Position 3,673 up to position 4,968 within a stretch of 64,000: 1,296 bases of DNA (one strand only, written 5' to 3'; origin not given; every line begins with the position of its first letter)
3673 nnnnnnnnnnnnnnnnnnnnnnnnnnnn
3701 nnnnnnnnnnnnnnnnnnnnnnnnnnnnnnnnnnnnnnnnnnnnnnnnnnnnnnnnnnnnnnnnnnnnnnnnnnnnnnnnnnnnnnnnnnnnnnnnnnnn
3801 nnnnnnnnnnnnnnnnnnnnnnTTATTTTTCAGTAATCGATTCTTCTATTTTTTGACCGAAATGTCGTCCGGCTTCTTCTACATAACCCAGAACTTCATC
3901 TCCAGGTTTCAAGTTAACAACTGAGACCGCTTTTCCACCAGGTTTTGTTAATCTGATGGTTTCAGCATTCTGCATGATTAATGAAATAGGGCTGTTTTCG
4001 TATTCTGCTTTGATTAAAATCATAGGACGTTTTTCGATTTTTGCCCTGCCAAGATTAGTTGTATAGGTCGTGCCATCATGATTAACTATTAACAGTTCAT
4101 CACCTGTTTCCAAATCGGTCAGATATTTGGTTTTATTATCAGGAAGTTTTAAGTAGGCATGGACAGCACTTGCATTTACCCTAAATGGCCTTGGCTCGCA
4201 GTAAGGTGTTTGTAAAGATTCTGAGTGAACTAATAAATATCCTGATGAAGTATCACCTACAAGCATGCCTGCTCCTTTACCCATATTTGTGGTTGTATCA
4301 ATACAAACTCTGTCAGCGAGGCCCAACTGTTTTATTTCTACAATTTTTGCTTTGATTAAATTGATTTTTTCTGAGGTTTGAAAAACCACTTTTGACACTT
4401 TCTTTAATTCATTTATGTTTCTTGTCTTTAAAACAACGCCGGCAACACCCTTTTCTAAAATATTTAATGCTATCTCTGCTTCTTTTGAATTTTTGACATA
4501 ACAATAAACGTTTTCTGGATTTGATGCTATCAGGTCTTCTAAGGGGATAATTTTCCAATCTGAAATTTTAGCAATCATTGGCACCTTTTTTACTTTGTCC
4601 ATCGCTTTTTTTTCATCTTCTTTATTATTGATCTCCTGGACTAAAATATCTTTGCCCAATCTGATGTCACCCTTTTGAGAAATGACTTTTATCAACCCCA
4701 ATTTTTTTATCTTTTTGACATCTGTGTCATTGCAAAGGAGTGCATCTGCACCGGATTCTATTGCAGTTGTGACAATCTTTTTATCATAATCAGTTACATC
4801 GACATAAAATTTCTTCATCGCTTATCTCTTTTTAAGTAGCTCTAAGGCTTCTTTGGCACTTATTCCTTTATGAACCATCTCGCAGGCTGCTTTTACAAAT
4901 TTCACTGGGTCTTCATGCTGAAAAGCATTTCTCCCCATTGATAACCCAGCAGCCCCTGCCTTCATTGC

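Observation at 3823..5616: Archaeal-type 3-dehydroquinate route in a bacterium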

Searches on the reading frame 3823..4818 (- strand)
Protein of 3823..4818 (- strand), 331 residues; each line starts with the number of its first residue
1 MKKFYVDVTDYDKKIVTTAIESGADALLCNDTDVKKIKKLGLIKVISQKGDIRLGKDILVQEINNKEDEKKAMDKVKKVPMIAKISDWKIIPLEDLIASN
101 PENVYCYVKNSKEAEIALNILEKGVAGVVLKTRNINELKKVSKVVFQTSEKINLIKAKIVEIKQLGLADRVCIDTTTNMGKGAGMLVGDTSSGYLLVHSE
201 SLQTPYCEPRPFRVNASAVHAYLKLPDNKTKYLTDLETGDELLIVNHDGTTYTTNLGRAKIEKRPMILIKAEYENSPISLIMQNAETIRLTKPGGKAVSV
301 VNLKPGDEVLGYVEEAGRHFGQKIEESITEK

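Call 3: search_protein_families(library=ncbifam, proteins=[window:3823-4818:-], max_evalue=0.001)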
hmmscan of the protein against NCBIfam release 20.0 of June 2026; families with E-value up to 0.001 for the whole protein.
window:3823-4818:- (331 aa): 7 families
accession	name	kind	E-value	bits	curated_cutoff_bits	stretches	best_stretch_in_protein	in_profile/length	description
NF002627.0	PRK02290.1-5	equivalog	3.7e-135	450.2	392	1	1-331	1-330/330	3-dehydroquinate synthase II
NF002626.0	PRK02290.1-4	equivalog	1.9e-103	346.2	485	2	62-331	107-380/380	3-dehydroquinate synthase II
NF002628.0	PRK02290.1-6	equivalog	4.1e-94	315.3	508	1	1-330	1-322/323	3-dehydroquinate synthase II family protein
NF002624.0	PRK02290.1-2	equivalog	3.5e-89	299.1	569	1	10-331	14-361/361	3-dehydroquinate synthase II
NF002623.0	PRK02290.1-1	equivalog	4e-79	266.4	629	2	85-331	142-391/391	3-dehydroquinate synthase II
NF002625.0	PRK02290.1-3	subfamily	1e-64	218.9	375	1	51-330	87-368/369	3-dehydroquinate synthase II family protein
NF041224.1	BagC_FevH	exception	1.6e-46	158.8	750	1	84-328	117-365/368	bagremycin/ferroverdin biosynthesis 3,4-AHBA synthase BagC/FevH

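Call 4: search_protein_families(library=pfam, proteins=[window:3823-4818:-], max_evalue=0.001)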
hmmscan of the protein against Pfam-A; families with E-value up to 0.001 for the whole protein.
window:3823-4818:- (331 aa): 2 families
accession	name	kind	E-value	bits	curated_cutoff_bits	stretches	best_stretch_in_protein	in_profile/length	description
PF01959.21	DHQS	-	2.2e-119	398.8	22.2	1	3-331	2-344/344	3-dehydroquinate synthase II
PF21192.3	NMD3_OB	-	0.00097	19.9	27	0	147-200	14-64/86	NMD3 OB-fold domain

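Call 9: find_encoding_contigs(protein=window:3823-4818:-, flank=10000, max_places=6)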
Protein window:3823-4818:- (331 aa): 9 contigs read that carry it; 6 places shown.
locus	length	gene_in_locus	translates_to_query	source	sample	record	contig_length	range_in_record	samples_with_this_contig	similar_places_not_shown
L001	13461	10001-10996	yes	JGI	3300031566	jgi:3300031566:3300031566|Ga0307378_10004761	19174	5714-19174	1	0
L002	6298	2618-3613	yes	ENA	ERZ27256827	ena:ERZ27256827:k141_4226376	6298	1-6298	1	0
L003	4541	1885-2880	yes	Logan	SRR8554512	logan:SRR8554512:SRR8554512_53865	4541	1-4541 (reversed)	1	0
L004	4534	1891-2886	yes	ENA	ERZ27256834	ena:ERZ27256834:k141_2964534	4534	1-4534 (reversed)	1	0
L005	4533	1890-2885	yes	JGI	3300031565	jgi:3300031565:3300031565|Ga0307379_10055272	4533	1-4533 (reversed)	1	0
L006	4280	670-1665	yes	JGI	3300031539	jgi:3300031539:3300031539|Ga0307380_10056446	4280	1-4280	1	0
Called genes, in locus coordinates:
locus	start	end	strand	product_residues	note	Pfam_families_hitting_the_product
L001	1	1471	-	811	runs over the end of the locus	PF20437:LonC_helical, PF13654:AAA_32, PF20436:LonB_AAA-LID, PF05362:Lon_C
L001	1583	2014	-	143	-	-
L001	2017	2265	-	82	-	-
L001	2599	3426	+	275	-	PF12849:PBP_like_2, PF12727:PBP_like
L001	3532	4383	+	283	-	PF00528:BPD_transp_1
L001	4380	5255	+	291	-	PF00528:BPD_transp_1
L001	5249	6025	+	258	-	PF02463:SMC_N, PF13166:AAA_13 (faint), PF00005:ABC_tran, PF13304:AAA_21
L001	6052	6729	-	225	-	PF08239:SH3_3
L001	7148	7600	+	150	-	-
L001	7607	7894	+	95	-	-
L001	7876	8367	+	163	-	PF08241:Methyltransf_11, PF13489:Methyltransf_23, PF13847:Methyltransf_31 (weak)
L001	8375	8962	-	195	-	PF00903:Glyoxalase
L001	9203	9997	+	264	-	PF01791:DeoC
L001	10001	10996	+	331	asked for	PF01959:DHQS, PF26558:DHQS_2nd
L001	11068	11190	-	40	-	PF23447:DUF7128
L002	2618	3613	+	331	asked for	PF01959:DHQS, PF26558:DHQS_2nd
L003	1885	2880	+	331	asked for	PF01959:DHQS, PF26558:DHQS_2nd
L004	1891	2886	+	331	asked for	PF01959:DHQS, PF26558:DHQS_2nd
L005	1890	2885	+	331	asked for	PF01959:DHQS, PF26558:DHQS_2nd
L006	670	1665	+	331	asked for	PF01959:DHQS, PF26558:DHQS_2nd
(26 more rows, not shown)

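Call 12: find_homologous_proteins(query=window:3823-4818:-, max_evalue=1e-20)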
Query window:3823-4818:- (331 aa): 7988 proteins with E <= 1e-20 among 8000 candidates; the best 120 are listed.
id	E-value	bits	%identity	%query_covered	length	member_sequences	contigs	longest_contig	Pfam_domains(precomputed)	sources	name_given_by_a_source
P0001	6.4e-210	714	100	100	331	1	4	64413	PF26558.1,PF01959.22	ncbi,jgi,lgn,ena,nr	ncbi:MAG TPA: 3-dehydroquinate synthase II [Nitrospinota bacterium]|nr:3-dehydroquinate synthase II 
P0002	3.4e-207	705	98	100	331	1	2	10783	PF26558.1,PF01959.22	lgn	-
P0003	1.8e-206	702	98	100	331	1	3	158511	PF26558.1,PF01959.22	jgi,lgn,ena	-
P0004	5.4e-205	697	98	100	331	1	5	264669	PF26558.1,PF01959.22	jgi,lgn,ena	-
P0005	1.1e-188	644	89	100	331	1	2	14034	PF26558.1,PF01959.22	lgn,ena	-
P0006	8.6e-183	625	85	100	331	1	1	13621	PF26558.1,PF01959.22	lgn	-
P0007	1.3e-181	621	84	100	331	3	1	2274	PF26558.1,PF01959.22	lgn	-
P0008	1.9e-175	600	80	100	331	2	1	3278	PF26558.1,PF01959.22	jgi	-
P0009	2.3e-174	597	80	100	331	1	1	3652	PF26558.1,PF01959.22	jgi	jgi:3-dehydroquinate synthase II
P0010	5.5e-148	510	70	100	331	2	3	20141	PF26558.1,PF01959.22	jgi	-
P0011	4.5e-147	507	70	100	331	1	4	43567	PF26558.1,PF01959.22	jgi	-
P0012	4.2e-145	501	69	100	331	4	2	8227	PF26558.1,PF01959.22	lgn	-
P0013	4.8e-145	501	69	100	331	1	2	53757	PF26558.1,PF01959.22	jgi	jgi:3-dehydroquinate synthase II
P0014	4.9e-145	501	69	100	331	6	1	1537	PF26558.1,PF01959.22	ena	-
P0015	4.4e-143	494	67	100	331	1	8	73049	PF26558.1,PF01959.22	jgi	jgi:3-dehydroquinate synthase II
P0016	2.5e-142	492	68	100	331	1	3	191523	PF26558.1,PF01959.22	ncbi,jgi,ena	-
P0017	5.0e-138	478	67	100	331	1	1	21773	PF26558.1,PF01959.22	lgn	-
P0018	8.4e-137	474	68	100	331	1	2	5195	PF26558.1,PF01959.22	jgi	jgi:3-dehydroquinate synthase II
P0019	7.9e-118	411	56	100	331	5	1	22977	PF26558.1,PF01959.22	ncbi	-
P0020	1.9e-116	407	60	100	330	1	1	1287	PF26558.1,PF01959.22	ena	-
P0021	2.6e-116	406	56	100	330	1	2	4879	PF26558.1,PF01959.22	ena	-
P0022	5.1e-116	405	54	100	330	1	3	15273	PF26558.1,PF01959.22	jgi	jgi:3-dehydroquinate synthase II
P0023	5.3e-116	405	60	100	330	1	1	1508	PF26558.1,PF01959.22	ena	-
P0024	5.3e-116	405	55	100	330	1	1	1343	PF26558.1,PF01959.22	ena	-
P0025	1.1e-115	404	55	100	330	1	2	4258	PF26558.1,PF01959.22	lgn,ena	-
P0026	1.2e-115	404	55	100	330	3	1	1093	PF26558.1,PF01959.22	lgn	-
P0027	2.0e-115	403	56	100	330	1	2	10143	PF26558.1,PF01959.22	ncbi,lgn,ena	-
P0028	2.2e-115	403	54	100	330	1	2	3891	PF26558.1,PF01959.22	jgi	jgi:3-dehydroquinate synthase II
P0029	2.6e-115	403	56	100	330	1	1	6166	PF26558.1,PF01959.22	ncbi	-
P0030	3.2e-115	403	57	100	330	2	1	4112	PF26558.1,PF01959.22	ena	-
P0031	3.5e-115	402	57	100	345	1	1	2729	PF26558.1,PF01959.22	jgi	jgi:3-dehydroquinate synthase II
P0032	4.2e-115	402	55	100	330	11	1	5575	PF26558.1,PF01959.22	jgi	-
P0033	5.5e-115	402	56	100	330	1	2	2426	PF26558.1,PF01959.22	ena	-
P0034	6.6e-115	402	59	100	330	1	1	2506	PF26558.1,PF01959.22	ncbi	-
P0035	7.2e-115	401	59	100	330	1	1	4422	PF26558.1,PF01959.22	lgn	-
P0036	1.0e-114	401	57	100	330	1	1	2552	PF26558.1,PF01959.22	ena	-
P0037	1.3e-114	401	59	100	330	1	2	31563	PF26558.1,PF01959.22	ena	-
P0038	1.4e-114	401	58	100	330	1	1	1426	PF26558.1,PF01959.22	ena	-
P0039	1.9e-114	400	60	100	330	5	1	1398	PF26558.1,PF01959.22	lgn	-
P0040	2.2e-114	400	59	100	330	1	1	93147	PF26558.1,PF01959.22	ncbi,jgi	-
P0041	2.7e-114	400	54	100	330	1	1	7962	PF26558.1,PF01959.22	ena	-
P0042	2.8e-114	400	55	100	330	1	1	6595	PF26558.1,PF01959.22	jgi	-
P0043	3.0e-114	399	58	100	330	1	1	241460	PF26558.1,PF01959.22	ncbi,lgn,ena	-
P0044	4.1e-114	399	55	100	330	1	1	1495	PF26558.1,PF01959.22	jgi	jgi:3-dehydroquinate synthase II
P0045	6.5e-114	398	58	100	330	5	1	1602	PF26558.1,PF01959.22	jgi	jgi:3-dehydroquinate synthase II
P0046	6.6e-114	398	55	100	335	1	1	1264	PF26558.1,PF01959.22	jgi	jgi:3-dehydroquinate synthase II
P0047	7.8e-114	398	54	100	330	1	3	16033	PF26558.1,PF01959.22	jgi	jgi:3-dehydroquinate synthase II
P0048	1.0e-113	398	58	100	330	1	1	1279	PF26558.1,PF01959.22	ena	-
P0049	1.2e-113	397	54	99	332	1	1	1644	PF26558.1,PF01959.22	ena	-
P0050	1.5e-113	397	59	100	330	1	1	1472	PF26558.1,PF01959.22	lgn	-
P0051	1.8e-113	397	54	100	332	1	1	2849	PF26558.1,PF01959.22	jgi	jgi:3-dehydroquinate synthase II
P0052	2.1e-113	397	53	100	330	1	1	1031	PF26558.1,PF01959.22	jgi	-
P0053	2.2e-113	397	58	100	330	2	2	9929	PF26558.1,PF01959.22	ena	-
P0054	3.3e-113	396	54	100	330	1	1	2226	PF26558.1,PF01959.22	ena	-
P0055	3.4e-113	396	55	100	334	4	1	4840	PF26558.1,PF01959.22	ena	-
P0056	4.3e-113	396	57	100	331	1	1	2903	PF26558.1,PF01959.22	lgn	-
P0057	5.4e-113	395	55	100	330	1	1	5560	PF26558.1,PF01959.22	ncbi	-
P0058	5.6e-113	395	54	99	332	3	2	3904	PF26558.1,PF01959.22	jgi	jgi:3-dehydroquinate synthase II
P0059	7.4e-113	395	59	100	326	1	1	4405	PF26558.1,PF01959.22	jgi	-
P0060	8.3e-113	395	53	100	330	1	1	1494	PF26558.1,PF01959.22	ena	-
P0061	8.8e-113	395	54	100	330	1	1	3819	PF26558.1,PF01959.22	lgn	-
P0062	1.1e-112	394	53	99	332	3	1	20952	PF26558.1,PF01959.22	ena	-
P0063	1.1e-112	394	56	100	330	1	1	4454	PF26558.1,PF01959.22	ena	-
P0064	1.2e-112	394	54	100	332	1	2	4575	PF26558.1,PF01959.22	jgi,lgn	jgi:3-dehydroquinate synthase II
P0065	1.3e-112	394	54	100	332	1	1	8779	PF26558.1,PF01959.22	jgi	jgi:3-dehydroquinate synthase II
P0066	1.3e-112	394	53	99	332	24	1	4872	PF26558.1,PF01959.22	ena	-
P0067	1.4e-112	394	58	100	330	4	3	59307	PF26558.1,PF01959.22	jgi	jgi:3-dehydroquinate synthase II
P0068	1.7e-112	394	58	100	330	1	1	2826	PF26558.1,PF01959.22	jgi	jgi:3-dehydroquinate synthase II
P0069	1.9e-112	394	53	99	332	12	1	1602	PF26558.1,PF01959.22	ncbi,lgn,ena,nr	ncbi:MAG: 3-dehydroquinate synthase II [Desulfobacterales bacterium]|nr:3-dehydroquinate synthase II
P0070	1.9e-112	393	54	100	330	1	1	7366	PF26558.1,PF01959.22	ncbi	-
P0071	2.0e-112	393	56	100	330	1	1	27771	PF26558.1,PF01959.22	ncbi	-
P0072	2.2e-112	393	58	100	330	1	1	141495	PF26558.1,PF01959.22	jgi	-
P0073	2.3e-112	393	58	100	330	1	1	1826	PF26558.1,PF01959.22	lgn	-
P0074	2.6e-112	393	55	100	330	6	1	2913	PF26558.1,PF01959.22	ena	-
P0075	2.6e-112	393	54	100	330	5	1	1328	PF26558.1,PF01959.22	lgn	-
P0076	3.1e-112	393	53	99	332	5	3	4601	PF26558.1,PF01959.22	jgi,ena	jgi:3-dehydroquinate synthase II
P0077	3.5e-112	393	55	100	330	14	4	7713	PF26558.1,PF01959.22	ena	-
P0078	4.4e-112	392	53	99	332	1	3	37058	PF26558.1,PF01959.22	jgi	jgi:3-dehydroquinate synthase II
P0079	4.8e-112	392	60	100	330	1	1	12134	PF26558.1,PF01959.22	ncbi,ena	-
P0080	6.5e-112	392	52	100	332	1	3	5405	PF26558.1,PF01959.22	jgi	jgi:3-dehydroquinate synthase II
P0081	8.1e-112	391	55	100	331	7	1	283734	PF26558.1,PF01959.22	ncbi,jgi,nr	ncbi:MAG: 3-dehydroquinate synthase II [Aquificae bacterium]|nr:3-dehydroquinate synthase II [Aquifi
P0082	8.4e-112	391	55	100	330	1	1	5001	PF26558.1,PF01959.22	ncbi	-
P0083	8.6e-112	391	56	100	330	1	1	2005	PF26558.1,PF01959.22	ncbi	-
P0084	8.8e-112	391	53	100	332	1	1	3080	PF26558.1,PF01959.22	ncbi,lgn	-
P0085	8.9e-112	391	54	100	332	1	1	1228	PF26558.1,PF01959.22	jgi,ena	-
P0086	9.6e-112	391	56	100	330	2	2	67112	PF26558.1,PF01959.22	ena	-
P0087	9.7e-112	391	56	100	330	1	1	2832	PF26558.1,PF01959.22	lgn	-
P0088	1.1e-111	391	55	100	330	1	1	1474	PF26558.1,PF01959.22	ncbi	-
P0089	1.1e-111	391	53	100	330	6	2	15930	PF26558.1,PF01959.22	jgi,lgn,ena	-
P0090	1.4e-111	391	57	100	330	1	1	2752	PF26558.1,PF01959.22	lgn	-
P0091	1.4e-111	391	55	100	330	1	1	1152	PF26558.1,PF01959.22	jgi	jgi:3-dehydroquinate synthase II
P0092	1.5e-111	391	53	99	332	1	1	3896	PF26558.1,PF01959.22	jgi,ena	-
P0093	2.1e-111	390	52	100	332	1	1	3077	PF26558.1,PF01959.22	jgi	-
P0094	2.4e-111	390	54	100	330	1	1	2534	PF26558.1,PF01959.22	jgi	-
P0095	2.5e-111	390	54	100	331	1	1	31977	PF26558.1,PF01959.22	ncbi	-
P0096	2.7e-111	390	54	100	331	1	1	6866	PF26558.1,PF01959.22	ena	-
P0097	3.1e-111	390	53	100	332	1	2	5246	PF26558.1,PF01959.22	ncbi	-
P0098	3.9e-111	389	55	100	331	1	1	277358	PF26558.1,PF01959.22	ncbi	-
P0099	4.0e-111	389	52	99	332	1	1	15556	PF26558.1,PF01959.22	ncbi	-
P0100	4.5e-111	389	54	100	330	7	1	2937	PF26558.1,PF01959.22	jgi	-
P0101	4.7e-111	389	56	100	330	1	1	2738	PF26558.1,PF01959.22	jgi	-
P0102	4.9e-111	389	52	100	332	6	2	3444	PF26558.1,PF01959.22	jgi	jgi:3-dehydroquinate synthase II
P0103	5.0e-111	389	54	100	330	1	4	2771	PF26558.1,PF01959.22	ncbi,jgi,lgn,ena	-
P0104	5.0e-111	389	54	100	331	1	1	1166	PF26558.1,PF01959.22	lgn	-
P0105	5.6e-111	389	55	100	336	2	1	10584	PF26558.1,PF01959.22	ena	-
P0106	5.8e-111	389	51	100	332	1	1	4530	PF26558.1,PF01959.22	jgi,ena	-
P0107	5.8e-111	389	55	100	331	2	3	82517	PF26558.1,PF01959.22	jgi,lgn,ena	-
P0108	6.1e-111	389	54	100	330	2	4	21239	PF26558.1,PF01959.22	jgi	jgi:3-dehydroquinate synthase II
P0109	6.8e-111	388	58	100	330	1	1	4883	PF26558.1,PF01959.22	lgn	-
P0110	6.9e-111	388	52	99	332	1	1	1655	PF26558.1,PF01959.22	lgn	-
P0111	7.6e-111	388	53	99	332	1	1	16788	PF26558.1,PF01959.22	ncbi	-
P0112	7.9e-111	388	51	100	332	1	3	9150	PF26558.1,PF01959.22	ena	-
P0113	8.3e-111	388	54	100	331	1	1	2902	PF26558.1,PF01959.22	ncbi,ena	-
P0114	8.5e-111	388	53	100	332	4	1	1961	PF26558.1,PF01959.22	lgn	-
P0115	8.9e-111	388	54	100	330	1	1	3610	PF26558.1,PF01959.22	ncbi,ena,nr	ncbi:TPA: 3-dehydroquinate synthase II [bacterium]|nr:3-dehydroquinate synthase II [bacterium]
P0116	9.6e-111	388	53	99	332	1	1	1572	PF26558.1,PF01959.22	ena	-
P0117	1.0e-110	388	52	100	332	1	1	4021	PF26558.1,PF01959.22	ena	-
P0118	1.0e-110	388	53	99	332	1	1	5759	PF26558.1,PF01959.22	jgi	jgi:3-dehydroquinate synthase II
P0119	1.1e-110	388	56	100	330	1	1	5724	PF26558.1,PF01959.22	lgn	-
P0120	1.1e-110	388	53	100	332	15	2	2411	PF26558.1,PF01959.22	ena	-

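Call 25: search_solved_structures(query=window:3823-4818:-, max_evalue=0.01, show_alignments=1)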
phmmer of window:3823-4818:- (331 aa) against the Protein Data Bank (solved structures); distinct sequences matched with E-value up to 0.01: 1.
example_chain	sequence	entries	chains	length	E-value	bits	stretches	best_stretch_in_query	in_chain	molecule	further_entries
6wvs_A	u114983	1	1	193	0.0029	20.1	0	8-47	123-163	DeNovoTIM15 hyperstable de novo TIM barrel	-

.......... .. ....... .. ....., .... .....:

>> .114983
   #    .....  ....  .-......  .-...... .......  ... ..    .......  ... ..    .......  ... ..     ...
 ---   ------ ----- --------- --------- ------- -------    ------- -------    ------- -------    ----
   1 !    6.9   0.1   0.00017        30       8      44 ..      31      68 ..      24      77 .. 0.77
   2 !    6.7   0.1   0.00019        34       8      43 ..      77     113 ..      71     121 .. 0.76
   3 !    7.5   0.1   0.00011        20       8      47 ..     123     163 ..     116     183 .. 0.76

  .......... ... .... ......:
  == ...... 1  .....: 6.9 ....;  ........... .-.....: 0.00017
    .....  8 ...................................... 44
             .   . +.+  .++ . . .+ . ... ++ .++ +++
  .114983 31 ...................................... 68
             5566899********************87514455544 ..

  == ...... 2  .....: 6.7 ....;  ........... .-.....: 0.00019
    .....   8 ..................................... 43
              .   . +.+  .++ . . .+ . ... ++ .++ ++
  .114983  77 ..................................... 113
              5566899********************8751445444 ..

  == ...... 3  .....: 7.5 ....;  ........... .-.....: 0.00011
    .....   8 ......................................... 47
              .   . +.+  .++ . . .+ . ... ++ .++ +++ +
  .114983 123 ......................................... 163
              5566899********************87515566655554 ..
